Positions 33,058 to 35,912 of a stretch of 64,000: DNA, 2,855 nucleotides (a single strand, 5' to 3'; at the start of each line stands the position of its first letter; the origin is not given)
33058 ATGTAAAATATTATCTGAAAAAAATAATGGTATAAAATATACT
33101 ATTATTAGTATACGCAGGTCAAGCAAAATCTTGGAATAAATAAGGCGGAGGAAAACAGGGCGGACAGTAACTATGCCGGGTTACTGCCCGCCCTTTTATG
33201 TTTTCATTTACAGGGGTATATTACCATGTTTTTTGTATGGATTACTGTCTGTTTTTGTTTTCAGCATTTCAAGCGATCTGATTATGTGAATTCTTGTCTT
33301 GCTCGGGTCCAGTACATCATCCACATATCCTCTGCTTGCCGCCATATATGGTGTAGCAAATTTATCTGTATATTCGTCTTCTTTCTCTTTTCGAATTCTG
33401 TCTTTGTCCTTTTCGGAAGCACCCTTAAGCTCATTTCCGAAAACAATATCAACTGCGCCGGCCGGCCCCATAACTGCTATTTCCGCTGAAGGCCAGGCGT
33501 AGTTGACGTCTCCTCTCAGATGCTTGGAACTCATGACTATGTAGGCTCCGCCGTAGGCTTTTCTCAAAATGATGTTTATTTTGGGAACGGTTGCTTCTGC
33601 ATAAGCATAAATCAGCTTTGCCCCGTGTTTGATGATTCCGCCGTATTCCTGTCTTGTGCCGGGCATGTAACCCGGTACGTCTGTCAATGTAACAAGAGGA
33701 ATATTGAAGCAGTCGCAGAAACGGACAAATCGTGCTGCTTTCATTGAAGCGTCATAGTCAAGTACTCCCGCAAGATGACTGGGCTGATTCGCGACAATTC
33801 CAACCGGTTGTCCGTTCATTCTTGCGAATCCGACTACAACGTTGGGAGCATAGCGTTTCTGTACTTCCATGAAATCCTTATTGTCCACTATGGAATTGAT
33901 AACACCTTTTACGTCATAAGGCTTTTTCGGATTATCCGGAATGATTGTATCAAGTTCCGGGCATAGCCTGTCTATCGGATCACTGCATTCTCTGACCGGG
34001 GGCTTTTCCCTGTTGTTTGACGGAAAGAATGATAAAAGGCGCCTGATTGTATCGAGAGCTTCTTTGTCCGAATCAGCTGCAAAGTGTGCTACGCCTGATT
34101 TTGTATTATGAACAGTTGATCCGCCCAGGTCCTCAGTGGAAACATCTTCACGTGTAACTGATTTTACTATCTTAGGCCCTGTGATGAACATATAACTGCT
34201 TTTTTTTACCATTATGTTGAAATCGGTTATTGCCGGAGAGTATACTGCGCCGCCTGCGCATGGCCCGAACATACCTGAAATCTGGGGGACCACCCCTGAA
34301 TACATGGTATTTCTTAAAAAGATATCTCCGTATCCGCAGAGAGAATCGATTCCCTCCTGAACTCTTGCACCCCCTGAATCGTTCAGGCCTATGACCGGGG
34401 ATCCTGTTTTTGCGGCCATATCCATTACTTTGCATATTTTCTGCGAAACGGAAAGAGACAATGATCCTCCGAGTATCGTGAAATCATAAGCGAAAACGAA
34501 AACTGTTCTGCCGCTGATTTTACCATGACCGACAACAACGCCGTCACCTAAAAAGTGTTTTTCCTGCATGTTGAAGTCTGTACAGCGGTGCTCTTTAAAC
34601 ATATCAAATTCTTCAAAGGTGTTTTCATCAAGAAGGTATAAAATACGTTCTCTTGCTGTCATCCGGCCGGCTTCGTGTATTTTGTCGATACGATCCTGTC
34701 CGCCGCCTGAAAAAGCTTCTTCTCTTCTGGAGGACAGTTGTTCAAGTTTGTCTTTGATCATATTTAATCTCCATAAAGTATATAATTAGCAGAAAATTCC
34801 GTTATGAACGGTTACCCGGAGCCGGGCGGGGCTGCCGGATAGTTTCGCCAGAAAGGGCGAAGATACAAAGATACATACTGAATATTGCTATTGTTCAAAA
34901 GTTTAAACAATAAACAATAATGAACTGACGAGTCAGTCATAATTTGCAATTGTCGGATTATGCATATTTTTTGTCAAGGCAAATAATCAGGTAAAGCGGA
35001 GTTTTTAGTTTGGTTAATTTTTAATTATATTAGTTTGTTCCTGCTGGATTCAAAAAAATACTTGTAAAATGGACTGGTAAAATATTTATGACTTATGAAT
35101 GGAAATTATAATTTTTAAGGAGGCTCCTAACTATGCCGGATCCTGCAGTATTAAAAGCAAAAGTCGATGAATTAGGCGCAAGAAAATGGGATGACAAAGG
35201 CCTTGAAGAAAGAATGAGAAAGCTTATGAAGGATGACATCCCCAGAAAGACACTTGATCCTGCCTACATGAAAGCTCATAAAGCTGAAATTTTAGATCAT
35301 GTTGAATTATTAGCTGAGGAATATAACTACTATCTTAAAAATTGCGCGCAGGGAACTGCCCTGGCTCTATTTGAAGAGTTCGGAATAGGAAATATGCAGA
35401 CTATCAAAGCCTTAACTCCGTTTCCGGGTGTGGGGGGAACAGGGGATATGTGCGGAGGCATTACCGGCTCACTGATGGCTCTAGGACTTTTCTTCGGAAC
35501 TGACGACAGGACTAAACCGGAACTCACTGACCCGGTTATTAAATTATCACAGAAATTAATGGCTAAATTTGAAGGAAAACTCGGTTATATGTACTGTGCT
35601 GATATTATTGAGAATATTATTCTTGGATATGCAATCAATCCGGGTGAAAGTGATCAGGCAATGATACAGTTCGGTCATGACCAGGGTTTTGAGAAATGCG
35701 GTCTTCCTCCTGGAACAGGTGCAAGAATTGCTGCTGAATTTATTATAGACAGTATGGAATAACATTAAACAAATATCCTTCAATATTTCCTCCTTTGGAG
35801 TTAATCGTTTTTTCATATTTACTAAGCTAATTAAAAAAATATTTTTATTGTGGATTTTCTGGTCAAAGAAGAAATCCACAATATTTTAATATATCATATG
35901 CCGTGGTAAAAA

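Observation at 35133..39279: DsrC with both redox cysteines sits behind a DsrK/HdrD-like, DsrM-like and membrane-anchored six-haem cytochrome c module, with no dsrAB nearby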

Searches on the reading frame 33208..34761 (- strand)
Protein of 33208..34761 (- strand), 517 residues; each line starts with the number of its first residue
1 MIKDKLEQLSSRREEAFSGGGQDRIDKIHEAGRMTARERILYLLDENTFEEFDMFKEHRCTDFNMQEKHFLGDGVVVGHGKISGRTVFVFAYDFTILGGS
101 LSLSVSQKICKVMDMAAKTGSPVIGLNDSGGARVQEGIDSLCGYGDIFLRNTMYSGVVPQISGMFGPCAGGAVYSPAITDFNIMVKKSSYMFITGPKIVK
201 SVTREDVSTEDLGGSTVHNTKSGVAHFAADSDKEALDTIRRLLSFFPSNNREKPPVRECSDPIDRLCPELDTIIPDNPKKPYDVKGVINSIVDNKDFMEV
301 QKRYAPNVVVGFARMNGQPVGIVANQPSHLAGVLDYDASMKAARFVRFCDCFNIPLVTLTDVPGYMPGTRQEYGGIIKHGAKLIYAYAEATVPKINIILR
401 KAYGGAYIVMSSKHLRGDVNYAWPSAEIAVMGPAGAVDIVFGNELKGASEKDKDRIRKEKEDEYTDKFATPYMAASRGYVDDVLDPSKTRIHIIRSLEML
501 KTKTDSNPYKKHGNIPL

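Call 11: search_protein_families(library=pfam, proteins=[window:33208-34761:-], max_evalue=0.0001)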
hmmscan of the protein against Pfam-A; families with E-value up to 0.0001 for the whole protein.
window:33208-34761:- (517 aa): 2 families
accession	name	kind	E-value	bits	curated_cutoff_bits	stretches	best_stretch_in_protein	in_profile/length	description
PF01039.27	Carboxyl_trans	-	1.3e-197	657.7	22.3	1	29-515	3-493/493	Carboxyl transferase domain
PF03255.19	ACCA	-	9e-11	41.9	23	1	287-406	71-201/310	Acetyl co-enzyme A carboxylase carboxyltransferase-like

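Call 69: search_protein_families(library=ncbifam, proteins=[window:33208-34761:-], max_evalue=0.00001)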
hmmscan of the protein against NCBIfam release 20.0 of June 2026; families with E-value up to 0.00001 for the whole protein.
window:33208-34761:- (517 aa): 9 families
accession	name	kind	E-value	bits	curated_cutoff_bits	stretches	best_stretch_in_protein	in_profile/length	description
TIGR01117.1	mmdA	subfamily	1.5e-238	792.8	998.8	1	5-517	2-512/512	methylmalonyl-CoA decarboxylase subunit alpha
TIGR00515.1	accD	equivalog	5.5e-23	81.7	317.45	1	33-207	56-243/285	acetyl-CoA carboxylase, carboxyltransferase subunit beta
NF005530.0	PRK07189.1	equivalog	1.4e-17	63.8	228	1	34-201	16-191/303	biotin-independent malonate decarboxylase subunit beta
TIGR03133.1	malonate_beta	equivalog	8.9e-17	61.3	278.15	1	34-202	6-182/274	biotin-independent malonate decarboxylase subunit beta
NF041504.1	AccA_sub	subfamily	5.9e-13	48.8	300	1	306-403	39-144/257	carboxyltransferase subunit alpha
TIGR03134.1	malonate_gamma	equivalog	2.7e-10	40.2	237.15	1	285-434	3-163/258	biotin-independent malonate decarboxylase subunit gamma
NF004344.0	PRK05724.1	equivalog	3.5e-10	39.6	357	1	303-408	91-207/319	acetyl-CoA carboxylase carboxyltransferase subunit alpha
TIGR00513.1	accA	equivalog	4.8e-10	39.3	319.3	1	277-415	66-214/321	acetyl-CoA carboxylase carboxyl transferase subunit alpha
NF008971.0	PRK12319.1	equivalog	4.8e-06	26.3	406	0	307-408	44-154/256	acetyl-CoA carboxylase carboxyl transferase subunit alpha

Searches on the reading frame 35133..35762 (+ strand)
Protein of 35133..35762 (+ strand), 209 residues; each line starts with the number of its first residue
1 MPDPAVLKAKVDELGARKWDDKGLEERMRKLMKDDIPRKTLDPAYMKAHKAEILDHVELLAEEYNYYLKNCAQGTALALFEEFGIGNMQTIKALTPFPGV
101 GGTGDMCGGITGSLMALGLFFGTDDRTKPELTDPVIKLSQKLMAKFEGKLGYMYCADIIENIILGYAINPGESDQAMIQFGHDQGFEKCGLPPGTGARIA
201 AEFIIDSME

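Call 3: search_protein_families(library=pfam, proteins=[window:35133-35762:+], max_evalue=0.01)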
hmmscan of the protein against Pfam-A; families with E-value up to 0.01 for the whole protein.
window:35133-35762:+ (209 aa): 1 family
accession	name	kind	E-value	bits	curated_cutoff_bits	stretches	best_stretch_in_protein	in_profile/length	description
PF09719.15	C_GCAxxG_C_C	-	3.8e-18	66.1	27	1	70-169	2-89/118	Putative redox-active protein (C_GCAxxG_C_C)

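Call 4: search_protein_families(library=ncbifam, proteins=[window:35133-35762:+], max_evalue=0.01)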
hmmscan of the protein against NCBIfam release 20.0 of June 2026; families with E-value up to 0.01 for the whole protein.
window:35133-35762:+ (209 aa): 3 families
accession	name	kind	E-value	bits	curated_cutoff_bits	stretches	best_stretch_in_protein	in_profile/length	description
TIGR01909.1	C_GCAxxG_C_C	subfamily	5.7e-15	55.5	47.4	1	70-162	2-94/120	C-GCAxxG-C-C family (seleno)protein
NF045669.1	DVU1555_fam_CGA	exception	2.6e-07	30.4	103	1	70-161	15-110/140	DVU_1555 family C-GCAxxG-C-C protein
NF045501.1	HUGP_GUXX-star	exception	0.0024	17.4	325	1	70-160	23-118/236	HUGP/GUXX-star fusion selenoprotein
